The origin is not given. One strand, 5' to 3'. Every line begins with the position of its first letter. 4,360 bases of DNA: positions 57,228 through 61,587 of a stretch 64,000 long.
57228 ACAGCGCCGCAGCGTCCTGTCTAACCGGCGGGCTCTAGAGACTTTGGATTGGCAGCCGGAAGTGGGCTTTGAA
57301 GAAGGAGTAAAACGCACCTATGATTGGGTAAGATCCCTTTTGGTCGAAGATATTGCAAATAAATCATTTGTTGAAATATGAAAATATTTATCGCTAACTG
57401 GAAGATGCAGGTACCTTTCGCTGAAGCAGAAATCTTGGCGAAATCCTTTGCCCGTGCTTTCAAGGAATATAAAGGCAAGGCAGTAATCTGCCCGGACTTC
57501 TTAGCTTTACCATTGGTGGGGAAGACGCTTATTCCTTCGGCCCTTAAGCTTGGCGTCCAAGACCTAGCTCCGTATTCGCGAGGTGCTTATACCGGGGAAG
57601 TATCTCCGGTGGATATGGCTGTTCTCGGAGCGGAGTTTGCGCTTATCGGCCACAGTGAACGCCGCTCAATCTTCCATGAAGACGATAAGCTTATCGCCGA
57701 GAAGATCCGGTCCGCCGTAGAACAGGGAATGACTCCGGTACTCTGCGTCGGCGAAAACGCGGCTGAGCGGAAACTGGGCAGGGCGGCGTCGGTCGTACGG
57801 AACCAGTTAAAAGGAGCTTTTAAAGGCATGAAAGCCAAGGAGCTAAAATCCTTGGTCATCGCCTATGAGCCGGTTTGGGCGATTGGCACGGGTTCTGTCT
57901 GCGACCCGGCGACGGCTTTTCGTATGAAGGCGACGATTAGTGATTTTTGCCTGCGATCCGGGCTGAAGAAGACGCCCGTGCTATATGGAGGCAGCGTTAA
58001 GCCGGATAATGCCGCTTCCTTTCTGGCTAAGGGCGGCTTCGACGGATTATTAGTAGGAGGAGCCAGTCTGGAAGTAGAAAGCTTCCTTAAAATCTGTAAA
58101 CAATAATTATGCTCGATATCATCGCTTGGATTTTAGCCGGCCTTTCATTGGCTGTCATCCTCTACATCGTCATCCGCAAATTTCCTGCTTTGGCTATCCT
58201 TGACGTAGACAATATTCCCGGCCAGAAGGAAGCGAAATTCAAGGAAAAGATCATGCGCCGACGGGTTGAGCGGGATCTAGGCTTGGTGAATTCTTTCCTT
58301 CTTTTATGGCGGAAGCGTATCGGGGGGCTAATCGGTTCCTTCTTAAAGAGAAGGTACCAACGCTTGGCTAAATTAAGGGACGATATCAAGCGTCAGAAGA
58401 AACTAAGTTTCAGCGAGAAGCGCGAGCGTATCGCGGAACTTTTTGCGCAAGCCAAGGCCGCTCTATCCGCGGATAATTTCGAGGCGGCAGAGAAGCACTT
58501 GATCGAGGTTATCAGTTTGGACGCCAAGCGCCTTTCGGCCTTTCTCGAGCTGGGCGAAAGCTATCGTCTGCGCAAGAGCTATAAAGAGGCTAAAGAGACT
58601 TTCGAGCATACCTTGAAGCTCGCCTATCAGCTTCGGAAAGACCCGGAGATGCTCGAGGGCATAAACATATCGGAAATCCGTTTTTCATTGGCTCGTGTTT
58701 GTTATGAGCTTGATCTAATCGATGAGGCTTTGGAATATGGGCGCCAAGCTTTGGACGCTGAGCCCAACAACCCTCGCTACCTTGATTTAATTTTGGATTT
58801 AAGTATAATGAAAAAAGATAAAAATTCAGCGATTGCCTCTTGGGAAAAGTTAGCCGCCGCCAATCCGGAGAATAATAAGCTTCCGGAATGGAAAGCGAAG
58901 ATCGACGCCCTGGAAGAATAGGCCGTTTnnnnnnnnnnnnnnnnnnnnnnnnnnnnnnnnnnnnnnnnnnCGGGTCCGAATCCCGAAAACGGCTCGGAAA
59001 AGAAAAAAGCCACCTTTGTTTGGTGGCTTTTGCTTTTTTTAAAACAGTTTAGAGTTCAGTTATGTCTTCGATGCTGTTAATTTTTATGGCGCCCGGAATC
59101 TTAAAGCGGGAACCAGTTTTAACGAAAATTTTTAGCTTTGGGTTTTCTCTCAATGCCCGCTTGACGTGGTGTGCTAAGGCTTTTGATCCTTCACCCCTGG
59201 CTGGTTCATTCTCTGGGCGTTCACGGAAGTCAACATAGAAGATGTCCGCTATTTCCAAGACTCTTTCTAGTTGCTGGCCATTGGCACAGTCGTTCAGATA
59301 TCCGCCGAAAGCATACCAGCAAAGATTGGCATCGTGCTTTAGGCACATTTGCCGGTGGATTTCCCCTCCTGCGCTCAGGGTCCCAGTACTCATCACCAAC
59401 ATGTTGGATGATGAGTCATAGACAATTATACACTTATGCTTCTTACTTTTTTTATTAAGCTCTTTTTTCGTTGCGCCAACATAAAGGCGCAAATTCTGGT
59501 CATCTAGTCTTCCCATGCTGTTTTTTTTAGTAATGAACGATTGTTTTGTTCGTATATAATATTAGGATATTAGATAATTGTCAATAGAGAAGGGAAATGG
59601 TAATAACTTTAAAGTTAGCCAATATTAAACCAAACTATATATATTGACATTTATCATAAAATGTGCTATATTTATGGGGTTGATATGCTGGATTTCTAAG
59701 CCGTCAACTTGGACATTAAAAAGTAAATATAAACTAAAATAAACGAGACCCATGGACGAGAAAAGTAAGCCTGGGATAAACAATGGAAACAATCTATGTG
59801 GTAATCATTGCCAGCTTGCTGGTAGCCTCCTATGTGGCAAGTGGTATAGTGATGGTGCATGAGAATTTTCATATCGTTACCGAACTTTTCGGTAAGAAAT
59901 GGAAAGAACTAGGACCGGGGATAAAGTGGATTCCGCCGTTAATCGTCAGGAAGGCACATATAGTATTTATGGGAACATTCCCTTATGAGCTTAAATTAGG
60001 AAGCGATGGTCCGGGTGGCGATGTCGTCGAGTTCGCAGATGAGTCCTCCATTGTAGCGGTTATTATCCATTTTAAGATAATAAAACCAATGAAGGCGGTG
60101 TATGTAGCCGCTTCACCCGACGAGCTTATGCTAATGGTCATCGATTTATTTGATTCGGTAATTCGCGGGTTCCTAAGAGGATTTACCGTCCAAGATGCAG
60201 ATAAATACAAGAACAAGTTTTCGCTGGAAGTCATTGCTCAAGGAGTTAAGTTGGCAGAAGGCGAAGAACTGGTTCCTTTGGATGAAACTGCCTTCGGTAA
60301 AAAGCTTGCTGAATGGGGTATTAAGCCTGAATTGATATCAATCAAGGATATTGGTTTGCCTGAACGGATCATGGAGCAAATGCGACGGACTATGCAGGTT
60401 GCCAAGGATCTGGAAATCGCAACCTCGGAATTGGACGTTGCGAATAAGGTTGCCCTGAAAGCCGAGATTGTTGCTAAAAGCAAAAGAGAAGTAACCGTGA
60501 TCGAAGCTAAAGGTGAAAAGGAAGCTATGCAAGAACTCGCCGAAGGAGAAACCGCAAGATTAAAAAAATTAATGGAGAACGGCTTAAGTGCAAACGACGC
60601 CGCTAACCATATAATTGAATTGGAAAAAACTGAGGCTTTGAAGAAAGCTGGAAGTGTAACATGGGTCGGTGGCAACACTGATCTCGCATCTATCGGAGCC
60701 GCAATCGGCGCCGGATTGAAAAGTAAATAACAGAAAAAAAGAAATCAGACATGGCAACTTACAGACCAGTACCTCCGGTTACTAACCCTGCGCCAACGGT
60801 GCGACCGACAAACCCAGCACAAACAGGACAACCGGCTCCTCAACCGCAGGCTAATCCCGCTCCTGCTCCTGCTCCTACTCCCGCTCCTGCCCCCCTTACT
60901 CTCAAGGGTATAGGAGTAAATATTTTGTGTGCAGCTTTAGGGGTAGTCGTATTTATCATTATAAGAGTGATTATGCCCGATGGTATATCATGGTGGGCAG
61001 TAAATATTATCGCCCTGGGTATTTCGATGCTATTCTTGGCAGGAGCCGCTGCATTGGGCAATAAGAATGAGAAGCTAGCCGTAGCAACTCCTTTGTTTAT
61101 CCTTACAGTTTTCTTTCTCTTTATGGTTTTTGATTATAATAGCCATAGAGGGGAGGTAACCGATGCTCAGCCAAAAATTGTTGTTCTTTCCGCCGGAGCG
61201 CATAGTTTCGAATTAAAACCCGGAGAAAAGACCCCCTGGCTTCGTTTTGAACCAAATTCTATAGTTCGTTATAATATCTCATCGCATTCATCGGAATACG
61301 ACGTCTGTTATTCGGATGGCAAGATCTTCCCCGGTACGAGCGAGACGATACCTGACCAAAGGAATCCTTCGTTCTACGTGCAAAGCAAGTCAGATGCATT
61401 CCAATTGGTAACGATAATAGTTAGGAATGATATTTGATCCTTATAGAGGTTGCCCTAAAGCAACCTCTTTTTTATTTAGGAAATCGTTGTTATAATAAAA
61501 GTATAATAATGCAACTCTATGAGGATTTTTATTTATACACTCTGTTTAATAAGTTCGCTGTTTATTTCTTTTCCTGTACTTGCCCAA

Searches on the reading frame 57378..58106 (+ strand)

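Call 56: search_protein_families(library=pfam, proteins=[window:57378-58106:+], max_evalue=0.01)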
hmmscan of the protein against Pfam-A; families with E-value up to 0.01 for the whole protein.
window:57378-58106:+ (242 aa): 1 family
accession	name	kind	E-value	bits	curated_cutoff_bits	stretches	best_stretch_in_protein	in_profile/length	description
PF00121.24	TIM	-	7.5e-74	248.8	20.1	1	3-241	2-243/245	Triosephosphate isomerase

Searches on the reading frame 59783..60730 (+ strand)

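Call 43: search_protein_families(library=pfam, proteins=[window:59783-60730:+], max_evalue=0.00001)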
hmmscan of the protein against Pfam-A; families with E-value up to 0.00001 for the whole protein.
window:59783-60730:+ (315 aa): 1 family
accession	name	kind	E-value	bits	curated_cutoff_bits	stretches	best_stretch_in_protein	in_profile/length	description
PF01145.31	Band_7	-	2e-08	34.9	23.6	1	26-211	4-168/176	SPFH domain / Band 7 family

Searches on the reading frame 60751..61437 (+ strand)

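Call 56: search_protein_families(library=pfam, proteins=[window:60751-61437:+], max_evalue=0.01)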
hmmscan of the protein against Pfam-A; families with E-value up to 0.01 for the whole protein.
window:60751-61437:+ (228 aa): 2 families
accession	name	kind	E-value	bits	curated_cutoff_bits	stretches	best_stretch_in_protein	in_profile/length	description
PF05887.16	Trypan_PARP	-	0.0017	18.8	100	1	9-67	73-132/134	Procyclic acidic repetitive protein (PARP)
PF01040.23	UbiA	-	0.0017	18.1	34.2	1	54-136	85-167/250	UbiA prenyltransferase family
